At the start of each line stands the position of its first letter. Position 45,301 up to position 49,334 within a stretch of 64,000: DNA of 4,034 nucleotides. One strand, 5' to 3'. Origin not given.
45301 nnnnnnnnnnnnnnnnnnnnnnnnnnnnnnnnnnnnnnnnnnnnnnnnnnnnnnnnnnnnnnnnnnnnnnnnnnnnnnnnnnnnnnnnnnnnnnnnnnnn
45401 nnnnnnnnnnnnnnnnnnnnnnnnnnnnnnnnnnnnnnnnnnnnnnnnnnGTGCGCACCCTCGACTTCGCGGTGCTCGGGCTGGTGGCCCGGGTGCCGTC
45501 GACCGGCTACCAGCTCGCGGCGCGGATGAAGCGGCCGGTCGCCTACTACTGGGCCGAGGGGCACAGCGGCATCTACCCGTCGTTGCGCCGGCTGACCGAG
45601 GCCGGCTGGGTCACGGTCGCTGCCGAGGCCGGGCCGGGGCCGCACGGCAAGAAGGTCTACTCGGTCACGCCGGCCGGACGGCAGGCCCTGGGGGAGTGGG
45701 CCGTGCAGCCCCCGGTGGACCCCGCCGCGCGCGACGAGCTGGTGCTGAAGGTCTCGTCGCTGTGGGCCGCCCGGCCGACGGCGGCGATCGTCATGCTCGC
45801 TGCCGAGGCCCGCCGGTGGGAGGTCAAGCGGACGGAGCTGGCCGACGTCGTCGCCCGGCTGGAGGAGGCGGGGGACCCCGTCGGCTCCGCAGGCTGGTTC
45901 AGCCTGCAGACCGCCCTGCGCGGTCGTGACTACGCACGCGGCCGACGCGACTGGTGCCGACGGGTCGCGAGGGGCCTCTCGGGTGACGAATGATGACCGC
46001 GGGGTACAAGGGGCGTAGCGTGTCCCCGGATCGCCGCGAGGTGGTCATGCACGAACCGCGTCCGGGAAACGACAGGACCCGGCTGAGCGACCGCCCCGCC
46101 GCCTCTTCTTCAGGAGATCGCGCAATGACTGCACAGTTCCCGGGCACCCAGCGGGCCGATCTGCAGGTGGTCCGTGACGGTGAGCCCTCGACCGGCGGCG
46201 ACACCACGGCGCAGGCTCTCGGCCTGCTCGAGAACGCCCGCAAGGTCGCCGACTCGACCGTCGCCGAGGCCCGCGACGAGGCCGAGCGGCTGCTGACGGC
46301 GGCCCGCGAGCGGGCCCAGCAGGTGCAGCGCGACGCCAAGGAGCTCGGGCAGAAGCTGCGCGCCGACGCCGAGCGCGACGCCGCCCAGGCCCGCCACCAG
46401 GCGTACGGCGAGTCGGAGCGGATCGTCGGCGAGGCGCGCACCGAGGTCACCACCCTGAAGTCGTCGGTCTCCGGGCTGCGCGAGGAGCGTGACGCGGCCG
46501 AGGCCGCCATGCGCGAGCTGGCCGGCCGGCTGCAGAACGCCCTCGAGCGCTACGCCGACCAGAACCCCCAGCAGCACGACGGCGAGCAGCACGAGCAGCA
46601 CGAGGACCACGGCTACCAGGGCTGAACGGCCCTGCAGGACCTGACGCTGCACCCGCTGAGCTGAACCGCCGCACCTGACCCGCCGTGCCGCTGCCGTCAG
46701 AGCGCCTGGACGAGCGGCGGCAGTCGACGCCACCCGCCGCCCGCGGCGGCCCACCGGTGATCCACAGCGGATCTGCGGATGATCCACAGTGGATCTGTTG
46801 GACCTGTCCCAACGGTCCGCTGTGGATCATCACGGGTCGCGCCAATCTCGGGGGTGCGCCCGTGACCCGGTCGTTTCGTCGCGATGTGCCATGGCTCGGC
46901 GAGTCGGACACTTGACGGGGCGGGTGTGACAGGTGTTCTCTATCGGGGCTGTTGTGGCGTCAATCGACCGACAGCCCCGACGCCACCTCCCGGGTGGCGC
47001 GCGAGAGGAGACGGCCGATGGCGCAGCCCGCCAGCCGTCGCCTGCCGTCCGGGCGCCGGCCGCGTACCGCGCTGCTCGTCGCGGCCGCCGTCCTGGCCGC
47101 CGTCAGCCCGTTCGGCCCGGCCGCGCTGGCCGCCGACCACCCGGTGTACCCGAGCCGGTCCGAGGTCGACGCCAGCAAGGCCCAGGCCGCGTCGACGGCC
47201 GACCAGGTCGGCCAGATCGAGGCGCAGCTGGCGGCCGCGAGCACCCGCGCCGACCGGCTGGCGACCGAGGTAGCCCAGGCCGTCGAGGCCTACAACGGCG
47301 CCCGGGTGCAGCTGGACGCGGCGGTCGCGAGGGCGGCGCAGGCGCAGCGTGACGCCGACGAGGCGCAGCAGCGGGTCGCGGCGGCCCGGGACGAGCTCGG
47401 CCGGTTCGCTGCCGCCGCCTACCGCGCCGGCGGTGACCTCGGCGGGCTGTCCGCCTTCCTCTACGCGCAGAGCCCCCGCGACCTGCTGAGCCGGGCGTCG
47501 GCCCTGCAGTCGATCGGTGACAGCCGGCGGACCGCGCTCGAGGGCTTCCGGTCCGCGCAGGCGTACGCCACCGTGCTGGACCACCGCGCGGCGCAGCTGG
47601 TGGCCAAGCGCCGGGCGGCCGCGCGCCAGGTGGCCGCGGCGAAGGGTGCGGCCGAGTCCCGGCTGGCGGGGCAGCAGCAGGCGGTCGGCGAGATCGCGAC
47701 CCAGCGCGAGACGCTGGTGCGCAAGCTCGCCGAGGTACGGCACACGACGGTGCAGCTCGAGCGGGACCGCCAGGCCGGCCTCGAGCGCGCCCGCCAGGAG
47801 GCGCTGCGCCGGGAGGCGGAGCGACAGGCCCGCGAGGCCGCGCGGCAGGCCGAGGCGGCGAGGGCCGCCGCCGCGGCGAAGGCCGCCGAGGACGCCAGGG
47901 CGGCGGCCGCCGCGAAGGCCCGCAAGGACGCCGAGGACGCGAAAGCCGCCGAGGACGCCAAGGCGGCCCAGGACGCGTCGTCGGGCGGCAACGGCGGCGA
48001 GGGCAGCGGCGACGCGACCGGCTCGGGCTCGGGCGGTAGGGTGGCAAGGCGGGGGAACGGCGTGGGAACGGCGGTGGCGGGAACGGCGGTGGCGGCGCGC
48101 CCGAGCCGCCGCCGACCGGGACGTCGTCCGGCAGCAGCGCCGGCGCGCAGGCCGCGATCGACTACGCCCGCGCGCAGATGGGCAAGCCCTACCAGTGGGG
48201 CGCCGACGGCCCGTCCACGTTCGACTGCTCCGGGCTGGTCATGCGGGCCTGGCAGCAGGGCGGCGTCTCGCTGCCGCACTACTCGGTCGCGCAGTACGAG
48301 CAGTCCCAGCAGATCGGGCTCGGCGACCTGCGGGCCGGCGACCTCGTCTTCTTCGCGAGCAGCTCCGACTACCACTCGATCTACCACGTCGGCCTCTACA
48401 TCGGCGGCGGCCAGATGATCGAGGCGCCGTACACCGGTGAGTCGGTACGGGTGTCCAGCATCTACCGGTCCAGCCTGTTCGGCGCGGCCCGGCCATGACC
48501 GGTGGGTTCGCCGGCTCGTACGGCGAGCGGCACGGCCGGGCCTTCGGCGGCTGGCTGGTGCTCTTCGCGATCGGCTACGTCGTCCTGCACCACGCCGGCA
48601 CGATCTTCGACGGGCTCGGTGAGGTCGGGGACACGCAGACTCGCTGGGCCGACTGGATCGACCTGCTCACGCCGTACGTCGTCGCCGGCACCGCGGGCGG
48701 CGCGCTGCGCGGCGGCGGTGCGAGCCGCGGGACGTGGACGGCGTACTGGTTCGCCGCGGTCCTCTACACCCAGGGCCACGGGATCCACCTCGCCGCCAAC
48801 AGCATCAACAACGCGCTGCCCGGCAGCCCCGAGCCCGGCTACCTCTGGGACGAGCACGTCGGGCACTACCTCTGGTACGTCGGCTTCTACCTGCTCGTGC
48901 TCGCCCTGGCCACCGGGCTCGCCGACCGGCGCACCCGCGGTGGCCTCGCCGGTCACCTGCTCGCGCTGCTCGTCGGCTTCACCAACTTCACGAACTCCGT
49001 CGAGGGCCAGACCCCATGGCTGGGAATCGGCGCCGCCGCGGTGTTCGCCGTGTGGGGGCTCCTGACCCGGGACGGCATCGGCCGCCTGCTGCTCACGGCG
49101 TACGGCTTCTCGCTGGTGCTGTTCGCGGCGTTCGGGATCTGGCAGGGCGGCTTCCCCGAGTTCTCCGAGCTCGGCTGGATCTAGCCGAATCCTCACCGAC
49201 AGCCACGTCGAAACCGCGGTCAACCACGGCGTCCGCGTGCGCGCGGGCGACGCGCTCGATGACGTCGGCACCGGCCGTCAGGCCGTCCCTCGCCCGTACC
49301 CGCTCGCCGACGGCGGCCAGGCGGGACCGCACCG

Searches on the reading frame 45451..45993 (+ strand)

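Call 8: search_protein_families(library=pfam, proteins=[window:45451-45993:+])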
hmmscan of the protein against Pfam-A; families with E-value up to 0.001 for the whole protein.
window:45451-45993:+ (180 aa): 2 families
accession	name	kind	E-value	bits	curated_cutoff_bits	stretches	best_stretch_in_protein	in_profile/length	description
PF03551.20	PadR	-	4.8e-12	46.1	27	1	8-81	1-74/75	Transcriptional regulator PadR-like family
PF10400.15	Vir_act_alpha_C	-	1.7e-05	25.9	22.4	1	94-175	2-76/78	Virulence activator alpha C-term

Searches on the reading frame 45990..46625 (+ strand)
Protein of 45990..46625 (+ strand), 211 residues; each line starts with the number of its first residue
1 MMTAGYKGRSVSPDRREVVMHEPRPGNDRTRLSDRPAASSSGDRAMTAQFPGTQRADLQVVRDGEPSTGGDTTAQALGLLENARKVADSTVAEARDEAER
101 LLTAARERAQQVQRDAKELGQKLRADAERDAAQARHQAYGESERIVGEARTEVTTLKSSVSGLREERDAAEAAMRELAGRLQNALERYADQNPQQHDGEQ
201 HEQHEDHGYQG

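Call 8: search_protein_families(library=pfam, proteins=[window:45990-46625:+])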
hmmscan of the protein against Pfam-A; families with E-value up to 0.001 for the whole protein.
window:45990-46625:+ (211 aa): 1 family
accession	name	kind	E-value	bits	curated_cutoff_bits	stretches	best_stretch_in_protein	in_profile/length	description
PF05103.18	DivIVA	-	7.7e-05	23.1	28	0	80-123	80-123/131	DivIVA protein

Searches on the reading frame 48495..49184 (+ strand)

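Call 63: search_protein_families(library=pfam, proteins=[window:48495-49184:+], max_evalue=0.01)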
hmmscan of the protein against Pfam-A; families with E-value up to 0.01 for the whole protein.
window:48495-49184:+ (229 aa): 1 family
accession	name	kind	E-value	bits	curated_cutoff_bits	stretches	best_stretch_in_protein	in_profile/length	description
PF15156.11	CLN6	-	0.00069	19.5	27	1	111-142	136-167/280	Ceroid-lipofuscinosis neuronal protein 6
